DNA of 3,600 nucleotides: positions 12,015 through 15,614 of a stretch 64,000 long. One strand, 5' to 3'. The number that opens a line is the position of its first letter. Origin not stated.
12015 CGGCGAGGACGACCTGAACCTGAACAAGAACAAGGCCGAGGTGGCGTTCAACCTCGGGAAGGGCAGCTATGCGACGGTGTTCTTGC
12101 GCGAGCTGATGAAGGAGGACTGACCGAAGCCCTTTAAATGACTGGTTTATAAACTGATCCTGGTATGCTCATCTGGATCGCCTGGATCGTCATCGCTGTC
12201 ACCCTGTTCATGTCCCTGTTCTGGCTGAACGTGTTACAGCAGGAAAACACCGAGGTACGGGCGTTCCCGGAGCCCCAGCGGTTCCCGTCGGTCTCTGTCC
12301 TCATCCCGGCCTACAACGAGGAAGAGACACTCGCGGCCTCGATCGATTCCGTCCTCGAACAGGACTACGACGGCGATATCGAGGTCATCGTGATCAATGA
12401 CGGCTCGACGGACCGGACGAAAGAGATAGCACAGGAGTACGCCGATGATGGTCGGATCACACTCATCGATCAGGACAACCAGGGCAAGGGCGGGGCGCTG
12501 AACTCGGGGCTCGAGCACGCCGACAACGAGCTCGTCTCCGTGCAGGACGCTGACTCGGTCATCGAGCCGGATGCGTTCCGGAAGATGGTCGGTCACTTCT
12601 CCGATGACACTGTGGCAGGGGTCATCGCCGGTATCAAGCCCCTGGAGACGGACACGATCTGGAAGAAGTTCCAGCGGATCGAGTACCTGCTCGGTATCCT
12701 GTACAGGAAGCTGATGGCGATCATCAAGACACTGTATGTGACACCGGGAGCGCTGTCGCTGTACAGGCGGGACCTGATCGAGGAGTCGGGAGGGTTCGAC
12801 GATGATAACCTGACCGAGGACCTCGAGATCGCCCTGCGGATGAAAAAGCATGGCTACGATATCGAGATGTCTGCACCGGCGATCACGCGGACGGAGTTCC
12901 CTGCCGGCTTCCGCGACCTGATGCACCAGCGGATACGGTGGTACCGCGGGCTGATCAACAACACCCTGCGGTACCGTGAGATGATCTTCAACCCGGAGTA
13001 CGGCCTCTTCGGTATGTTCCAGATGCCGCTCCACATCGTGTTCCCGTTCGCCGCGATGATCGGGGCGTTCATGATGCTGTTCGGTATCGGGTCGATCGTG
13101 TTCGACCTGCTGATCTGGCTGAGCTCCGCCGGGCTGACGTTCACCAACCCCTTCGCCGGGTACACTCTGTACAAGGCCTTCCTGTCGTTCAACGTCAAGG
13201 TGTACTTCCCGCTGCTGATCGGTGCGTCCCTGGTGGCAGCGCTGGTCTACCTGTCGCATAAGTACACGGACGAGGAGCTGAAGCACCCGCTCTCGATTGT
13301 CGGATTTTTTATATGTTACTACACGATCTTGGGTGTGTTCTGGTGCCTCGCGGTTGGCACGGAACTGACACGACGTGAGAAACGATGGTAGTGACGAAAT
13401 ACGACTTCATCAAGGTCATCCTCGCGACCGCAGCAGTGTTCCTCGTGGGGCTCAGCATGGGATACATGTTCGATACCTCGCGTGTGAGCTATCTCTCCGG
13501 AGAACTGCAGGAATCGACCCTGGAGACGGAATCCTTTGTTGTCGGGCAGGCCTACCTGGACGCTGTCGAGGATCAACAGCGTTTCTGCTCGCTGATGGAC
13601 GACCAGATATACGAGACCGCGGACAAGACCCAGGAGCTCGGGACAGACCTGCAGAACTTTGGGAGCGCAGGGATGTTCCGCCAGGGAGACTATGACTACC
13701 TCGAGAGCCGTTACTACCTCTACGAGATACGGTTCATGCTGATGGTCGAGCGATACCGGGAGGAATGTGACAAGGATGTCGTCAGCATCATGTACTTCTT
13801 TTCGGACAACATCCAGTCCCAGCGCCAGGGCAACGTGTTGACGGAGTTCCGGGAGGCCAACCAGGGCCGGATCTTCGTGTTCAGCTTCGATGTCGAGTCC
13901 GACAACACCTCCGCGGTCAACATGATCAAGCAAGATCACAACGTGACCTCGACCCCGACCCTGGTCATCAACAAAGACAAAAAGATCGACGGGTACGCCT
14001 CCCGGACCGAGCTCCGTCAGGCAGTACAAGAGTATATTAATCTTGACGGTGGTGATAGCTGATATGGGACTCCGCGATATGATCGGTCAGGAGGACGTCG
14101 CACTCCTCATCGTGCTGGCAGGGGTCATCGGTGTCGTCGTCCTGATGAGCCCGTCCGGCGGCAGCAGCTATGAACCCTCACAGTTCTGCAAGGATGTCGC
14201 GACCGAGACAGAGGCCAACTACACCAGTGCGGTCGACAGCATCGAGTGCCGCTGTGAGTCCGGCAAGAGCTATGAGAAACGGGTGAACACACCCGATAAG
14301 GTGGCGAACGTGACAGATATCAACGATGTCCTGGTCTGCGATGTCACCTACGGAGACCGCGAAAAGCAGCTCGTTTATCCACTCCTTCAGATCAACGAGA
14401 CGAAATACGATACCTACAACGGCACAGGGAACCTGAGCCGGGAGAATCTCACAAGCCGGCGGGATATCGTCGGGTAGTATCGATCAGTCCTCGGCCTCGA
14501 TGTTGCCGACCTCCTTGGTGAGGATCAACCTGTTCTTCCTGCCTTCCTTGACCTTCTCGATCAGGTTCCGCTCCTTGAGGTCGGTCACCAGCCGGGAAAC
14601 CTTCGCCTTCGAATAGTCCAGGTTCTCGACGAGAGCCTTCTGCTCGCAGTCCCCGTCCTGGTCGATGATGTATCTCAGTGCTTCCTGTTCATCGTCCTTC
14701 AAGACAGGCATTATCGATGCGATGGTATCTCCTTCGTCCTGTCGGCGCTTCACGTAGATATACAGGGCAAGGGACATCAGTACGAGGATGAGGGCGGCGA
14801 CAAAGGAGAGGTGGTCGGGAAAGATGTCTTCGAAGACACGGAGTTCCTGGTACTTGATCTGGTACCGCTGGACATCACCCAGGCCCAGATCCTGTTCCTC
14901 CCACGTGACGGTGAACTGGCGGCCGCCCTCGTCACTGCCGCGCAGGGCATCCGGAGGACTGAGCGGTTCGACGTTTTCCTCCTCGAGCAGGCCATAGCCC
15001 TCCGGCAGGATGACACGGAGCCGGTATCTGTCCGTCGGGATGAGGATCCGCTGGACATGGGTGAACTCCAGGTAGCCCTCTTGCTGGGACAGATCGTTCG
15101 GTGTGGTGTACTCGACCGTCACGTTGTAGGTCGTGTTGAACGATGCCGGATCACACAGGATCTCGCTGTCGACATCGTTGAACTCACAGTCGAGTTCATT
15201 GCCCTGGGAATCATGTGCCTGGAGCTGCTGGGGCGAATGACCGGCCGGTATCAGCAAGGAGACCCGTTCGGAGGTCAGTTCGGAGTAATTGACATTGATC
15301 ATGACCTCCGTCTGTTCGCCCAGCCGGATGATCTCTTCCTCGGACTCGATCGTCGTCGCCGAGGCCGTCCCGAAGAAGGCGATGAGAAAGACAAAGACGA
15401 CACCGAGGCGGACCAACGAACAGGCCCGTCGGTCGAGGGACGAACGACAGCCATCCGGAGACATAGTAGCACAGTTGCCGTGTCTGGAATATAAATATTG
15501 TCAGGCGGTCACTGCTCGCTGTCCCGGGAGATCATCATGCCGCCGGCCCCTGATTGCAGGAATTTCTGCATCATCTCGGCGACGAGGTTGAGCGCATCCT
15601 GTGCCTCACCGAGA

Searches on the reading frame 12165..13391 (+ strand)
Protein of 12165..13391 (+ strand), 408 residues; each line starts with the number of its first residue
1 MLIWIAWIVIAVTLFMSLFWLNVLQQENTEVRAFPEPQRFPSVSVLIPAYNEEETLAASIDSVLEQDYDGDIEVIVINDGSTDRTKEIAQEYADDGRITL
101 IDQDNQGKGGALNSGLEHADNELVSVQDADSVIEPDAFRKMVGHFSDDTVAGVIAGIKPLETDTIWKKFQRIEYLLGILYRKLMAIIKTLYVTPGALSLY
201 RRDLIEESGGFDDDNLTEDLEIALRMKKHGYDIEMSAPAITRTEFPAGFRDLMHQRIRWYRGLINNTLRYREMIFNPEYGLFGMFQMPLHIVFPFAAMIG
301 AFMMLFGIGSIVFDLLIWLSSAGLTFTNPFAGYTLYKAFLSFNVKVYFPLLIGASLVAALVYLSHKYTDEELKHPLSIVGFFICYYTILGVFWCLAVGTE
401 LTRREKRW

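Call 49: search_protein_families(library=pfam, proteins=[window:12165-13391:+], max_evalue=0.01)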
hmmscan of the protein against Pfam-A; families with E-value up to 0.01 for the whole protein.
window:12165-13391:+ (408 aa): 6 families
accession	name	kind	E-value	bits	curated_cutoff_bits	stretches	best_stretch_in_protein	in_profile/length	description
PF00535.33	Glycos_transf_2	-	2.7e-39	135.2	23.3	1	44-207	1-166/168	Glycosyl transferase family 2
PF13641.12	Glyco_tranf_2_3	-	1.7e-33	117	27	1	41-262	1-230/230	Glycosyltransferase like family 2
PF13632.12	Glyco_trans_2_3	-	1.9e-23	83.8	27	1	127-316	5-188/198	Glycosyl transferase family group 2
PF10111.15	Glyco_tranf_2_2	-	3.9e-16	59.8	27.3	1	44-241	1-214/276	Glycosyltransferase like family 2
PF13506.12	Glyco_transf_21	-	1.5e-15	57.6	21.7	1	111-261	21-174/174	Glycosyl transferase family 21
PF03142.21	Chitin_synth_2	-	1.2e-07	31.2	27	1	115-202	196-286/527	Chitin synthase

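Call 82: search_solved_structures(query=window:12165-13391:+, max_evalue=0.001)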
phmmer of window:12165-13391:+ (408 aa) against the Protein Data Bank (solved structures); distinct sequences matched with E-value up to 0.001: 36.
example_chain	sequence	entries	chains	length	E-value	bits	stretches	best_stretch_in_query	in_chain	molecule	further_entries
6yv7_A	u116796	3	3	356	1.7e-23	86.3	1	34-340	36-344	Glycosyl transferase, family 2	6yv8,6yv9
6yv7_B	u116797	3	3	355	1.7e-23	86.3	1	34-340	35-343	Glycosyl transferase, family 2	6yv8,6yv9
2z87_A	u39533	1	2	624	6.8e-22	81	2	38-149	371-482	Chondroitin synthase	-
2z86_A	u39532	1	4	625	6.8e-22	81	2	38-149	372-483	Chondroitin synthase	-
5ej1_A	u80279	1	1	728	2.3e-16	62.8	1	6-298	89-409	Putative cellulose synthase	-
4hg6_A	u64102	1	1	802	3.2e-16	62.4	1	7-299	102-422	Cellulose Synthase Subunit A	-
4p00_A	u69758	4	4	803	3.2e-16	62.3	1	7-298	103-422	Cellulose Synthase A subunit | Cellulose Synthase subunit A | Putative cellulose synthase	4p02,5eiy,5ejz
5hea_A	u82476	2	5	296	1.7e-15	60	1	43-147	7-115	Putative glycosyltransferase (GalT1)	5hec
3bcv_A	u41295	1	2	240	8.7e-14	54.3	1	40-160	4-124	Putative glycosyltransferase protein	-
6p61_A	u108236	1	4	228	2.3e-12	49.7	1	38-137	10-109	Glycosyltransferase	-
7lby_A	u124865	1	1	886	1.6e-11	46.8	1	6-265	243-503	Cellulose synthase catalytic subunit [UDP-forming]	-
9b8v_E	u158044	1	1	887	1.6e-11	46.8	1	6-265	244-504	Cellulose synthase catalytic subunit [UDP-forming]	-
9fmv_A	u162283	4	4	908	1.7e-11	46.8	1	6-265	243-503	Cellulose synthase catalytic subunit [UDP-forming]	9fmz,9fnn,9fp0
9jma_A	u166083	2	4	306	3.6e-11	45.7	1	43-136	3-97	GalNAc(5)-diNAcBac-PP-undecaprenol beta-1,3-glucosyltransferase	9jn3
9omh_A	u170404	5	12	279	1e-09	40.9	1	43-145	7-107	Glycosyltransferase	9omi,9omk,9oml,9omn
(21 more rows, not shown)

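Call 83: search_protein_families(library=ncbifam, proteins=[window:12165-13391:+], max_evalue=0.01)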
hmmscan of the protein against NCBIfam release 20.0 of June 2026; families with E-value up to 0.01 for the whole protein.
window:12165-13391:+ (408 aa): 33 families (the best 25 are shown)
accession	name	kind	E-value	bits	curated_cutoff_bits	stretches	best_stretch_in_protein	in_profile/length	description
TIGR03937.1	PgaC_IcaA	equivalog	3.8e-50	171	422.3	1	6-397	15-387/407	poly-beta-1,6-N-acetyl-D-glucosamine synthase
TIGR03111.1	glyc2_xrt_Gpos1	hypoth_equivalog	1.7e-31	109.5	363.95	1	1-308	7-334/439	TIGR03111 family XrtG-associated glycosyltransferase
TIGR04242.1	nodulat_NodC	equivalog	2.2e-27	96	550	1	17-268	23-289/395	chitooligosaccharide synthase NodC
TIGR03965.1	mycofact_glyco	equivalog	6.2e-25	88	280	1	29-257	63-294/467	mycofactocin biosynthesis glycosyltransferase MftF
TIGR03469.1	HpnB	hypoth_equivalog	3.4e-24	85.6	379.25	1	6-237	11-257/386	hopene-associated glycosyltransferase HpnB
NF041875.1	EPS_EpsD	equivalog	3e-23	82.7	370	1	43-242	1-205/325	exopolysaccharide biosynthesis glycosyltransferase EpsD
NF007482.0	PRK10073.1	equivalog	1.3e-22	80.3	423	1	40-144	5-109/334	glycosyltransferase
TIGR03030.1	CelA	equivalog_domain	1e-21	76.7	699.1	2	12-149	103-257/714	UDP-forming cellulose synthase catalytic subunit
TIGR04283.1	glyco_like_mftF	equivalog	1.1e-18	67.6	182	1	43-235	1-177/221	TIGR04283 family arsenosugar biosynthesis glycosyltransferase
TIGR03472.1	HpnI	equivalog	1.9e-17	63.2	310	1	3-262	2-271/373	bacteriohopanetetrol glucosamine biosynthesis glycosyltransferase HpnI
NF008558.0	PRK11498.1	equivalog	2.4e-17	62.2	992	1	6-265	243-503/872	UDP-forming cellulose synthase catalytic subunit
NF053739.1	GlytfEpsEBac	equivalog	3e-17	62.5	450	1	41-148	1-109/265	glycosyltransferase EpsE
NF041394.1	GtaseAglG_Halo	equivalog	1.4e-16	60.7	440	1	43-214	3-177/304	glucosyl-dolichyl phosphate glucuronosyltransferase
NF047683.1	TeichurnBiosyTuaG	equivalog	2.6e-16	60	400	1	40-156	5-122/252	teichuronic acid biosynthesis protein TuaG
NF053846.1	glyco_with_XrtP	equivalog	5.1e-16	58.4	520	2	213-317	248-352/440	XrtP-associated glycosyltransferase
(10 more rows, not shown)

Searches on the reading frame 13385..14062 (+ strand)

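Call 49: search_protein_families(library=pfam, proteins=[window:13385-14062:+], max_evalue=0.01)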
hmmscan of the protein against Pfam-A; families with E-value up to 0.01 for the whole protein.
window:13385-14062:+ (225 aa): 1 family
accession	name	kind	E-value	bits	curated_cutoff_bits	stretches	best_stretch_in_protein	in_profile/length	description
PF13192.12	Thioredoxin_3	-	0.0034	17.8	24.8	1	169-214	30-75/76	Thioredoxin domain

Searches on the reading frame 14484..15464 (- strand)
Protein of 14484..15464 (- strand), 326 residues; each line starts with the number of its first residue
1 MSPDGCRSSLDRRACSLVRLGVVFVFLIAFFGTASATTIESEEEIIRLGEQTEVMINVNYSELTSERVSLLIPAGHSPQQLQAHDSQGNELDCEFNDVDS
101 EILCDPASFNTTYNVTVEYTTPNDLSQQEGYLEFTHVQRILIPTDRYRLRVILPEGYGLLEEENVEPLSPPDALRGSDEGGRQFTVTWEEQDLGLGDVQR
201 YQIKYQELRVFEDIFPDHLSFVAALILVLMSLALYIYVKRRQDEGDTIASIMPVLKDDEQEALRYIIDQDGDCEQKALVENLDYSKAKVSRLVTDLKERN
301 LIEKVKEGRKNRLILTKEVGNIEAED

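Call 49: search_protein_families(library=pfam, proteins=[window:14484-15464:-], max_evalue=0.01)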
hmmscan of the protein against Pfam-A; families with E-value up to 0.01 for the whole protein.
window:14484-15464:- (326 aa): 7 families
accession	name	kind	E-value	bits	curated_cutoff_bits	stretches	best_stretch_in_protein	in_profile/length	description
PF24034.1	DUF7343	-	1.3e-17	63.8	27.6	1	256-315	2-61/62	Domain of unknown function (DUF7343)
PF12802.13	MarR_2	-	6.3e-07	29.9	27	1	262-308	10-56/61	MarR family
PF00041.27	fn3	-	0.00013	22.5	25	1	169-207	1-38/84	Fibronectin type III domain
PF01047.28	MarR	-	0.00058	20.1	24.6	1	265-306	10-51/59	MarR family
PF09339.16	HTH_IclR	-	0.00071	19.7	22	1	263-304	9-50/52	IclR helix-turn-helix domain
PF25213.1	HVO_A0261_N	-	0.00097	19.4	35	1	271-307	23-59/86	HVO_A0261 N-terminal domain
PF22665.2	DUF6293_C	-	0.0077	17.1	27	0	261-318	43-93/101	DUF6293 C-terminal winged helix domain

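Call 83: search_protein_families(library=ncbifam, proteins=[window:14484-15464:-], max_evalue=0.01)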
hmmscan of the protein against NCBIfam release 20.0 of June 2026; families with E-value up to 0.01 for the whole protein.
window:14484-15464:- (326 aa): 5 families
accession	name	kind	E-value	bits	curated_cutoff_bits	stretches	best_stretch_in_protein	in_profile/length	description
NF053606.1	Sta1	subfamily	1.6e-05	25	80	1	255-310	18-72/100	Sta1 family transcriptional regulator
NF040939.2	trans_reg_lrs14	equivalog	3.5e-05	23.8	90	1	252-310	16-74/103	Lrs14 family HTH-type transcriptional regulator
NF033788.1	HTH_metalloreg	subfamily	0.0014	18.4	55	1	251-310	4-63/77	metalloregulator ArsR/SmtB family transcription factor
NF041397.1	TranRegGlpR_Halo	equivalog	0.0022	17.7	300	1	266-308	13-55/253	HTH-type transcriptional regulator GlpR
TIGR01884.1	cas_HTH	subfamily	0.0026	17.2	60.2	1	253-317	138-200/202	CRISPR-associated CARF protein Csa3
